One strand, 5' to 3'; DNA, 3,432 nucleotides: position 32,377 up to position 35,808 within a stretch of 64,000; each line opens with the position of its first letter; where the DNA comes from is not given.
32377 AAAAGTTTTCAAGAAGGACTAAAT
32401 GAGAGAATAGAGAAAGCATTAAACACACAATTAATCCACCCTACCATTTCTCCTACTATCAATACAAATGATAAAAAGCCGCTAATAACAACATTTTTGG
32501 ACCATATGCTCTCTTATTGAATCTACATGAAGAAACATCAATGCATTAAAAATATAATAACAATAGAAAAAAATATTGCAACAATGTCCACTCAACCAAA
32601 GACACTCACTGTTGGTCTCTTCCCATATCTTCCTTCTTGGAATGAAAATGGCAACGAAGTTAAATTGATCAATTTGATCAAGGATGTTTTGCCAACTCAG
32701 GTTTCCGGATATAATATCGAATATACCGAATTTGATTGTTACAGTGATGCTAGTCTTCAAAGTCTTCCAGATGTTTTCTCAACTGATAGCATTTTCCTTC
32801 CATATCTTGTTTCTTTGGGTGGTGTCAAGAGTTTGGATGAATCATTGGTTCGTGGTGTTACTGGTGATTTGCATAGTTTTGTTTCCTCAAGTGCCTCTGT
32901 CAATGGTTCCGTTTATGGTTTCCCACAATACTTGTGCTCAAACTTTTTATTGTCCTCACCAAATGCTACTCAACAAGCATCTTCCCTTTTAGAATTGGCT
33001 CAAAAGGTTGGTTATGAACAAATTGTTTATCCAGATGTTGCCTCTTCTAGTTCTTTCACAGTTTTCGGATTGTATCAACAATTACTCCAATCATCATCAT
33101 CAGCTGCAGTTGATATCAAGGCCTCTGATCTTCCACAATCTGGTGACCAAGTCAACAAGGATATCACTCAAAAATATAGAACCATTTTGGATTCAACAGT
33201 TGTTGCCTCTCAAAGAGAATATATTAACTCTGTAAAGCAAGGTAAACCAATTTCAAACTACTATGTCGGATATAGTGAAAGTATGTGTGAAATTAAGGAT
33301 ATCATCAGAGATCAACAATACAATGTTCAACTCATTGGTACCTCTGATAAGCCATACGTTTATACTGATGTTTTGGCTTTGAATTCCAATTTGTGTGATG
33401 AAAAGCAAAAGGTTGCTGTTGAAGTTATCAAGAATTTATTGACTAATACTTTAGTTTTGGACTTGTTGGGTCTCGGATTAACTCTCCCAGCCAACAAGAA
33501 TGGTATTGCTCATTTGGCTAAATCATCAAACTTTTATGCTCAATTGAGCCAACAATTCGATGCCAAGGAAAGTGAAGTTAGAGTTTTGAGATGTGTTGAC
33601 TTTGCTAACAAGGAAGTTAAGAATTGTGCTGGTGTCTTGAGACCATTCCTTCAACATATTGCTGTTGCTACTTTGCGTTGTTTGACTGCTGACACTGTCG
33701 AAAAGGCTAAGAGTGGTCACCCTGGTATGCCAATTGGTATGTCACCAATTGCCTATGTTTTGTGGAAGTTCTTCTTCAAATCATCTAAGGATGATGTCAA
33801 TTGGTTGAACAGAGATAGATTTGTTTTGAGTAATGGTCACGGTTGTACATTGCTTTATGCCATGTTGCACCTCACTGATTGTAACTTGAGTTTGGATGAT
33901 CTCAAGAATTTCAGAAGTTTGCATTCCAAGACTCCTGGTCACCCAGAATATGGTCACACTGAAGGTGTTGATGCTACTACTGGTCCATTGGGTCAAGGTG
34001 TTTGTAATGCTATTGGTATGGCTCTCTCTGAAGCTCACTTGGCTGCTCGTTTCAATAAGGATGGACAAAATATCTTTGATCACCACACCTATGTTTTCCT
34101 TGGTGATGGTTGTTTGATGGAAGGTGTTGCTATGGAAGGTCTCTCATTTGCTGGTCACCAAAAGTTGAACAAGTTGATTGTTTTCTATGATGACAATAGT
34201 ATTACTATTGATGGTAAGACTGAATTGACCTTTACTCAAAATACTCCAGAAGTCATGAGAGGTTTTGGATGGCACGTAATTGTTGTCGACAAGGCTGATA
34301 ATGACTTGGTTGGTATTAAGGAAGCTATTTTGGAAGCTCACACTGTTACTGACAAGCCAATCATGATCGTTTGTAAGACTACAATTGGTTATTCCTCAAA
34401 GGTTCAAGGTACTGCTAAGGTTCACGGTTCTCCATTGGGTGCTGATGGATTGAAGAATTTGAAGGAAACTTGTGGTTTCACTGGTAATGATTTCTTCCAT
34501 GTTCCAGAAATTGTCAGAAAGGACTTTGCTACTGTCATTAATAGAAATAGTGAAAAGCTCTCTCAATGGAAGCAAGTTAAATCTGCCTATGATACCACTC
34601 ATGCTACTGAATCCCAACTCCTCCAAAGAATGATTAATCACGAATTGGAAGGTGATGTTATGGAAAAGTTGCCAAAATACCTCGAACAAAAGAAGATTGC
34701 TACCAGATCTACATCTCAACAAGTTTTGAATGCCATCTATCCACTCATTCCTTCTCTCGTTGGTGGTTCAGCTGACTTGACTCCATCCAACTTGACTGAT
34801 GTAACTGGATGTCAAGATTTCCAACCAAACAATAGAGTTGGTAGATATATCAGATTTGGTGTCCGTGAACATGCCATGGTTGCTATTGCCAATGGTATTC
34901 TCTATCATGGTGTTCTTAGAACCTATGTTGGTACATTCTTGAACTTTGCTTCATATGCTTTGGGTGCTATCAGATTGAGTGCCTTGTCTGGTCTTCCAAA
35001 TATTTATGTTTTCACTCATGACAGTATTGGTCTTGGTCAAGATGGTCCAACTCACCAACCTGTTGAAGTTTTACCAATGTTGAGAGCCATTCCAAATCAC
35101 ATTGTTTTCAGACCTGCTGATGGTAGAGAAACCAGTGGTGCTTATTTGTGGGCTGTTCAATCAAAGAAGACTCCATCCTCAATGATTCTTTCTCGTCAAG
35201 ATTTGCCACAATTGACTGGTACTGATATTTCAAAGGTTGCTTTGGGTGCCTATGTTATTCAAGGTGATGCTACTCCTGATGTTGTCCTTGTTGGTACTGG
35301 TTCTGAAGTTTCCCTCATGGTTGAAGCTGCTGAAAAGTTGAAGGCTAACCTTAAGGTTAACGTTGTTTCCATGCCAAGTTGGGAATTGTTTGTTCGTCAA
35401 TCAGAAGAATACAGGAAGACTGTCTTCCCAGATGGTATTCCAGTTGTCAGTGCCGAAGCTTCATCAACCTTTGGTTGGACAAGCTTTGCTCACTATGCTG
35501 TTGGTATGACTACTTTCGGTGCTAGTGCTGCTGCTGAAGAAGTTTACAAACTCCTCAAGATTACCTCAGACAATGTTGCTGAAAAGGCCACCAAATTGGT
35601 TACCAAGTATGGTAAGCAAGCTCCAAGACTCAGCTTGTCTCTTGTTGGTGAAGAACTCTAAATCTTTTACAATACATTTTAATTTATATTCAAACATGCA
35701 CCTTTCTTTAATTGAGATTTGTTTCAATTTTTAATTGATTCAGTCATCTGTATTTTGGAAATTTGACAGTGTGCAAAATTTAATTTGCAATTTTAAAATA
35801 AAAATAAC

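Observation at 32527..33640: Transketolase carries an unexplained ~370-residue N-terminal domain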

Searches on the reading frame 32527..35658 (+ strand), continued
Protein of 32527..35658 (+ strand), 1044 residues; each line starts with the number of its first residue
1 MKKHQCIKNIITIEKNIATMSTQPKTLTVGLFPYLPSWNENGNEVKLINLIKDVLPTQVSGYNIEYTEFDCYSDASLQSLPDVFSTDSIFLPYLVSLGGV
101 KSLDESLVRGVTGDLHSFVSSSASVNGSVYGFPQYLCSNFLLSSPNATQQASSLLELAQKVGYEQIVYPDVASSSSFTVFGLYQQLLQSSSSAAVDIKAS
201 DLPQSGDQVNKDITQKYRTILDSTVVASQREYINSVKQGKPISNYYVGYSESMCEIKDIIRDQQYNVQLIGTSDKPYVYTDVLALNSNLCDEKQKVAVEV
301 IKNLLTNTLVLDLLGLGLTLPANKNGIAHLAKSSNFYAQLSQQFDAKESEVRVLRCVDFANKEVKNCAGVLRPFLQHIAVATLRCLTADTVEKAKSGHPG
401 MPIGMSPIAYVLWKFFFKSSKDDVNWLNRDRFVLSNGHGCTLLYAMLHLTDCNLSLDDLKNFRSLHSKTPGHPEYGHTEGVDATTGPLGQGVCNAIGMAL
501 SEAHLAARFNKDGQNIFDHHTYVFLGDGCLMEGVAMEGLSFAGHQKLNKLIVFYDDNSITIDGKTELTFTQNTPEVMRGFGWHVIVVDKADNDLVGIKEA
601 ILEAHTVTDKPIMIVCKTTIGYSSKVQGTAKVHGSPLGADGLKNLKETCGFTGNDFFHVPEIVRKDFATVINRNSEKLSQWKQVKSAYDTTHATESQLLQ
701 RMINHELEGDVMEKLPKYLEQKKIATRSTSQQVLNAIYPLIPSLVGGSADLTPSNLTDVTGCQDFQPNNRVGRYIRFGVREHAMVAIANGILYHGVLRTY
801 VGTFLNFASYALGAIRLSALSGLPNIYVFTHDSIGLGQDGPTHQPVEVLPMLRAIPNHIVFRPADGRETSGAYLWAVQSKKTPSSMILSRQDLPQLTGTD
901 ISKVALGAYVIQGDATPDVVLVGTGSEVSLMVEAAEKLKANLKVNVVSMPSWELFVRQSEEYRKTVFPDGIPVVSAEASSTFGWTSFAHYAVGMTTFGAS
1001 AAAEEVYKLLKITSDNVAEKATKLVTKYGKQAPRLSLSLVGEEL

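Call 48: find_encoding_contigs(protein=P0071, flank=3000, max_places=2)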
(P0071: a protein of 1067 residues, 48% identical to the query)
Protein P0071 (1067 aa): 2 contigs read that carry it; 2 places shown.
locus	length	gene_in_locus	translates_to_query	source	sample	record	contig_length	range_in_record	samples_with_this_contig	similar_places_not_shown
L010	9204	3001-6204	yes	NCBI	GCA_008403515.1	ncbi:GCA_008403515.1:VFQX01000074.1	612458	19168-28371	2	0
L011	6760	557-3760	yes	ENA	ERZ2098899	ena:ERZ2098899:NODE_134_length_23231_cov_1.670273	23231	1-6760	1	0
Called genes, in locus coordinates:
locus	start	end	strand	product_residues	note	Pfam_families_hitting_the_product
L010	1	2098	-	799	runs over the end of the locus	-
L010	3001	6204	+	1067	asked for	PF22156:Thiaminase_I-like_N (weak), PF00456:Transketolase_N, PF02779:Transket_pyr, PF02780:Transketolase_C (weak), PF22613:Transketolase_C_1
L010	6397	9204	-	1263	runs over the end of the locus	PF00632:HECT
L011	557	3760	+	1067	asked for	PF22156:Thiaminase_I-like_N (weak), PF00456:Transketolase_N, PF02779:Transket_pyr, PF02780:Transketolase_C (weak), PF22613:Transketolase_C_1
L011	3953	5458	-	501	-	PF00632:HECT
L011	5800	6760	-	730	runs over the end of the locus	-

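Call 49: find_encoding_contigs(protein=P0070, flank=3000, max_places=2)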
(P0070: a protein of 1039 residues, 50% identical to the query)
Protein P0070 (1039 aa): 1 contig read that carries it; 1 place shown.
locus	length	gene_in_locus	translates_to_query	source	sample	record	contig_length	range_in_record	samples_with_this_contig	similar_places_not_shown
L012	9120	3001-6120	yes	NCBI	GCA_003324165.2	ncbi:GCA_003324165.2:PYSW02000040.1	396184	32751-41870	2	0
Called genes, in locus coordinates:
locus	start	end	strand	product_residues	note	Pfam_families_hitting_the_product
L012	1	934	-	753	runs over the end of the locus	PF03901:Glyco_transf_22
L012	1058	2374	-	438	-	-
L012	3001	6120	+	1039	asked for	PF22156:Thiaminase_I-like_N, PF00456:Transketolase_N, PF02779:Transket_pyr, PF02780:Transketolase_C (faint), PF22613:Transketolase_C_1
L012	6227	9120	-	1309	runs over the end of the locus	-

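Call 51: find_encoding_contigs(protein=P0065, flank=1000, max_places=1)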
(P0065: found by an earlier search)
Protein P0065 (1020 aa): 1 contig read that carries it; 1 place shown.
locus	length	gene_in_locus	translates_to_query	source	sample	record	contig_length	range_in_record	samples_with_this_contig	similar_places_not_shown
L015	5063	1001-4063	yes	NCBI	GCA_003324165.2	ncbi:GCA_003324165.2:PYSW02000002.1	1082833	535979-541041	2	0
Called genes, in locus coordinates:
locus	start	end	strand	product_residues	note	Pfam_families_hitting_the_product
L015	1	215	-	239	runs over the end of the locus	PF03943:TAP_C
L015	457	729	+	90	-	-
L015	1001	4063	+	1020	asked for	PF22156:Thiaminase_I-like_N, PF00456:Transketolase_N, PF02779:Transket_pyr, PF02780:Transketolase_C, PF22613:Transketolase_C_1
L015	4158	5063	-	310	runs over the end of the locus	PF03372:Exo_endo_phos (weak)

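Call 59: search_protein_families(library=pfam, proteins=[L002:3325-4221:+], max_evalue=0.001)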
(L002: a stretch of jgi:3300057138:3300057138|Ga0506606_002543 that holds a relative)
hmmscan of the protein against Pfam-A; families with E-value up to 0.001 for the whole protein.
L002:3325-4221:+ (299 aa): 0 families

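Call 70: predict_structure(alignment_id=A2)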
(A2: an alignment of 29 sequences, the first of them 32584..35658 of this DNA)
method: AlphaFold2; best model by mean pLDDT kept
length: 1025 residues; sequences in the alignment: 29
mean_pLDDT: 89.6   pTM: 0.88
mean pLDDT of the five models: 89.6, 88.6, 86.8, 86.8, 86.5
residues with pLDDT >= 90: 706; 70-90: 261; 50-70: 51; < 50: 7
segments of 3 or more residues with pLDDT < 50: 1-3, 1022-1025
pLDDT, mean of each block of 10 residues (from residue 1): 72 87 89 93 93 76 93 91 94 93 93 94 91 93 96 93 88 84 90 95 97 95 95 92 91 89 94 94 94 93 93 91 92 90 91 93 94 86 91 97 93 86 94 93 90 86 83 95 97 94 89 83 96 86 54 85 95 95 97 93 59 69 89 92 96 97 96 96 91 91 90 94 91 82 91 88 87 96 89 91 94 70 69 92 95 95 93 89 95 92 93 94 94 92 92 91 83 81 82 93 94 82 46
secondary structure, 60 per line:
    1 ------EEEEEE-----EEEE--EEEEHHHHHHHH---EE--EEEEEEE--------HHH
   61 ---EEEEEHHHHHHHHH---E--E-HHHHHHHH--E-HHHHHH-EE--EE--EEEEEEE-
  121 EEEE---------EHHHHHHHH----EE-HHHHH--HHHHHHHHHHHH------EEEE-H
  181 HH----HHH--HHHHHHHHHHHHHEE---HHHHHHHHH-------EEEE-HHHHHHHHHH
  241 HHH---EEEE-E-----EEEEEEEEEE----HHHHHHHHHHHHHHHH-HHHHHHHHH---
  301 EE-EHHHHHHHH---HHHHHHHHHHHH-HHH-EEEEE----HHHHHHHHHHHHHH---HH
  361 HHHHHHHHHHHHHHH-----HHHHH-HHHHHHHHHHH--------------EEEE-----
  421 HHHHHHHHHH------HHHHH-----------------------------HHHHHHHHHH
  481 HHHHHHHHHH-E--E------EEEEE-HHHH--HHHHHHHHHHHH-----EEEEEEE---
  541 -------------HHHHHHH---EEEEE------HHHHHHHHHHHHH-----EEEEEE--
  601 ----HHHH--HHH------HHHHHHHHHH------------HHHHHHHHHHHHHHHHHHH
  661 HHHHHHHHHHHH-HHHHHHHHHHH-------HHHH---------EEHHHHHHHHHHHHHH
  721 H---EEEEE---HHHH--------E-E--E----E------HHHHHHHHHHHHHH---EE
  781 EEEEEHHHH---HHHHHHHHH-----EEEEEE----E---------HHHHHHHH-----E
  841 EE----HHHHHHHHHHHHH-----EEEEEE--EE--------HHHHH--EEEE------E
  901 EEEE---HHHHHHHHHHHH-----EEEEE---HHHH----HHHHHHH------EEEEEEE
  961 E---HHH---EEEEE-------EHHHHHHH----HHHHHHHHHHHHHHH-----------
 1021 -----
elements in order (helices of 4 or more, strands of 3 or more residues): E7-12 E18-21 E24-27 H28-35 E43-49 E64-68 H69-77 H86-93 H98-103 E113-119 E121-124 H135-142 H150-154 H157-168 E175-178 H192-204 H210-218 E226-229 H231-243 E247-250 E258-267 H272-287 H289-297 H305-312 H316-327 E333-337 H342-355 H359-375 H381-385 H387-397 E412-415 H421-430 H437-441 H471-490 E502-506 H508-511 H514-525 E531-537 H554-560 E564-568 H575-587 E593-598 H605-608 H620-629 H642-672 H674-684 H692-695 H707-721 E725-729 H733-736 H762-775 E779-785 H786-789 H793-801 E807-812 H827-834 E840-842 H847-859 E865-870 H883-887 E890-893 E900-904 H908-919 E925-929 H933-936 H941-947 E954-961 E971-975 H984-990 H995-1009
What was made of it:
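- AF2 on the full length gives pLDDT 89.6 and pTM 0.88, with pLDDT 91-94 across the junction (call 70). AF2 models a 3-residue turn between two helices with pLDDT above 90, and an overall pTM of 0.88 (call 70).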

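Call 81: find_encoding_contigs(protein=P0072, flank=1500, max_places=2)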
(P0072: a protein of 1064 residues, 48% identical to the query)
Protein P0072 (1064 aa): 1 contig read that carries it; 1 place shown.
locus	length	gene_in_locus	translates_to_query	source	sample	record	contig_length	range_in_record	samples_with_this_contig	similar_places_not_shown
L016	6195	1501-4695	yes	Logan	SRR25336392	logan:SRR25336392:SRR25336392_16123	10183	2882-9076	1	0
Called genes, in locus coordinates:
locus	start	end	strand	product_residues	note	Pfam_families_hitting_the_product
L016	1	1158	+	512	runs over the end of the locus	PF00270:DEAD, PF00271:Helicase_C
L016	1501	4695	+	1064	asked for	PF00456:Transketolase_N, PF02779:Transket_pyr, PF22613:Transketolase_C_1, PF02780:Transketolase_C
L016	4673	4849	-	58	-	-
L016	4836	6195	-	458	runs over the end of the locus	-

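Call 82: find_encoding_contigs(protein=P0073, flank=1500, max_places=2)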
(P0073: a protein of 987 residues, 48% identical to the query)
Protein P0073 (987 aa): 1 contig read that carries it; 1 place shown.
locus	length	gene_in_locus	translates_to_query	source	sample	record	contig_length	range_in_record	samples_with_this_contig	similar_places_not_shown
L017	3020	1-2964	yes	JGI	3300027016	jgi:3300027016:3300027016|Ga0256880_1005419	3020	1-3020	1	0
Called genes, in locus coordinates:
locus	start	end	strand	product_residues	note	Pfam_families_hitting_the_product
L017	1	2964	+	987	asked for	PF01547:SBP_bac_1 (weak), PF13416:SBP_bac_8 (weak), PF02780:Transketolase_C (faint), PF00456:Transketolase_N, PF02779:Transket_pyr, PF22613:Transketolase_C_1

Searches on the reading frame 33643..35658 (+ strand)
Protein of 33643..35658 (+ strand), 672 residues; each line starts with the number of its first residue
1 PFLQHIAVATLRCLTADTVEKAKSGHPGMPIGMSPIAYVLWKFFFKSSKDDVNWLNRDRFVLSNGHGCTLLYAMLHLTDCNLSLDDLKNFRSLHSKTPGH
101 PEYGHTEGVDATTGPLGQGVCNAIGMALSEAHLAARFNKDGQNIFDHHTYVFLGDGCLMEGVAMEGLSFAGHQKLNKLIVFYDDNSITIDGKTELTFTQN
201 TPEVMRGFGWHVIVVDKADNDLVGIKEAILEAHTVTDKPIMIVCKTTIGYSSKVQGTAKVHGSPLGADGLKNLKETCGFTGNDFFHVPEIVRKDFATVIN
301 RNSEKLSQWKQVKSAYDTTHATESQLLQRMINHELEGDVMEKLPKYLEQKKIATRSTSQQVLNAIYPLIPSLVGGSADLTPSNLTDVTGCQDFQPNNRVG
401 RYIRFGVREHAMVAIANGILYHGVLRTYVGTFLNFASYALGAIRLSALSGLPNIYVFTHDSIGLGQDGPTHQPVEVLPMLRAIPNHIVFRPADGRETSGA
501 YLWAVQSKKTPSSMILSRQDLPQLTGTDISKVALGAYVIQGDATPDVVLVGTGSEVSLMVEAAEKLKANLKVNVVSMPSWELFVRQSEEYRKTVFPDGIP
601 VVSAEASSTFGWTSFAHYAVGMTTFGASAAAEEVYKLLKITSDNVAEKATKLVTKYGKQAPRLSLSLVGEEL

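Call 22: search_solved_structures(query=window:33643-35658:+, max_evalue=1e-50, show_alignments=1)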
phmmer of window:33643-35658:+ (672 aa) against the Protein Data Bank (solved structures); distinct sequences matched with E-value up to 1e-50: 35.
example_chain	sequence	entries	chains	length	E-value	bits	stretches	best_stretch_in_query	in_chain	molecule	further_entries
1tka_A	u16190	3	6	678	5.7e-206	688.7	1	4-656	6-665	TRANSKETOLASE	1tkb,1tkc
1gpu_A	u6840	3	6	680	5.8e-206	688.6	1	4-656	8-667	TRANSKETOLASE 1 | TRANSKETOLASE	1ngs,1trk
5hje_A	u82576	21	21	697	1.2e-204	684.3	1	6-656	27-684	Transketolase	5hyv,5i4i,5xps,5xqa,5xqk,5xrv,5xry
1ay0_A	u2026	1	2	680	1.4e-204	684.1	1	4-656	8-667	TRANSKETOLASE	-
5i51_A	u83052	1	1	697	1.2e-203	681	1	6-656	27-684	Transketolase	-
5i5g_A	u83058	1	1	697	1.2e-203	681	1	6-656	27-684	Transketolase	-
5hgx_A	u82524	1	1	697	2e-203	680.2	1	6-656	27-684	Transketolase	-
5i5e_A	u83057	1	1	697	1.2e-201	674.4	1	6-656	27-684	Transketolase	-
1r9j_A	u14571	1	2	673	3.8e-199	666.1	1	10-656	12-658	transketolase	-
2e6k_A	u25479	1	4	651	1.6e-185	621.1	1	3-652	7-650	Transketolase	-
7wrr_A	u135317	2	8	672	1.8e-185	620.9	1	3-652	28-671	Transketolase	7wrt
8cip_A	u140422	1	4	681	5.4e-184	616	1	3-652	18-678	Transketolase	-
4c7v_A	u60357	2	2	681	7.2e-184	615.6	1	5-648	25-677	TRANSKETOLASE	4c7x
1itz_A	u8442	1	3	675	1.4e-181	608.1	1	7-647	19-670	Transketolase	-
8ci0_AAA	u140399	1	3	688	1.5e-181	608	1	7-647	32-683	Transketolase, chloroplastic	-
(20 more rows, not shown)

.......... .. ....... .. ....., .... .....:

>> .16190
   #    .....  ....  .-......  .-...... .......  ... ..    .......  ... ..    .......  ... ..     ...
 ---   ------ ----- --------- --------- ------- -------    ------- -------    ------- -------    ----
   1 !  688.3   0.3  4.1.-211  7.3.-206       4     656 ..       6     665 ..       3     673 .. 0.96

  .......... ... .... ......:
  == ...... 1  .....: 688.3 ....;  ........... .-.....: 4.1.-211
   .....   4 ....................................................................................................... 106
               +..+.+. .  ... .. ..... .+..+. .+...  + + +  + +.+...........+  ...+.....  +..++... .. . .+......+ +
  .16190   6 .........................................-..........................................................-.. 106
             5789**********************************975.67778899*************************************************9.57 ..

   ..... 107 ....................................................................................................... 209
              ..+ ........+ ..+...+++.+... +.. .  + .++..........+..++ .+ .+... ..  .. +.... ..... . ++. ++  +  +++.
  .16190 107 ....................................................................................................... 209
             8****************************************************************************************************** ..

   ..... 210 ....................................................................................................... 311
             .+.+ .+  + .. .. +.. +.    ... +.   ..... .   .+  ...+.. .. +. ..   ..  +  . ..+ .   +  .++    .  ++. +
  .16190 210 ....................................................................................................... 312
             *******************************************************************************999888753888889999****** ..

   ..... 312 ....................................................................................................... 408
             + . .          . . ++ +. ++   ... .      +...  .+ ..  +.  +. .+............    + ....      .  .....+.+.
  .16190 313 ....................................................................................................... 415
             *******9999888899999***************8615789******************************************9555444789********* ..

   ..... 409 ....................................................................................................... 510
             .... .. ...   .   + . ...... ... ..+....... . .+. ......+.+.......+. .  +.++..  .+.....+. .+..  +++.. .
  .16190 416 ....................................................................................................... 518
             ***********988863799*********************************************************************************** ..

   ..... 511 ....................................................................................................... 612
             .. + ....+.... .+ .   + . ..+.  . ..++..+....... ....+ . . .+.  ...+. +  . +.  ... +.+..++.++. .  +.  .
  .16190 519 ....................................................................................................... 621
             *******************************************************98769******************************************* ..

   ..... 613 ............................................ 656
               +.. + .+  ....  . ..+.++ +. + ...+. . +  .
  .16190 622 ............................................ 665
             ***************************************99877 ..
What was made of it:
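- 33658..35658 (+): Complete transketolase (native residues 359-1025): Transketolase_N 33658-34647, Transket_pyr 34690-35208, TK_C 35245-35565. All catalytic motifs are intact. E=6e-206 to yeast TK 1TKA (call 22).
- On Transketolase (EC 2.2.1.1): Full-length alignment to 1TKA (call 22).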
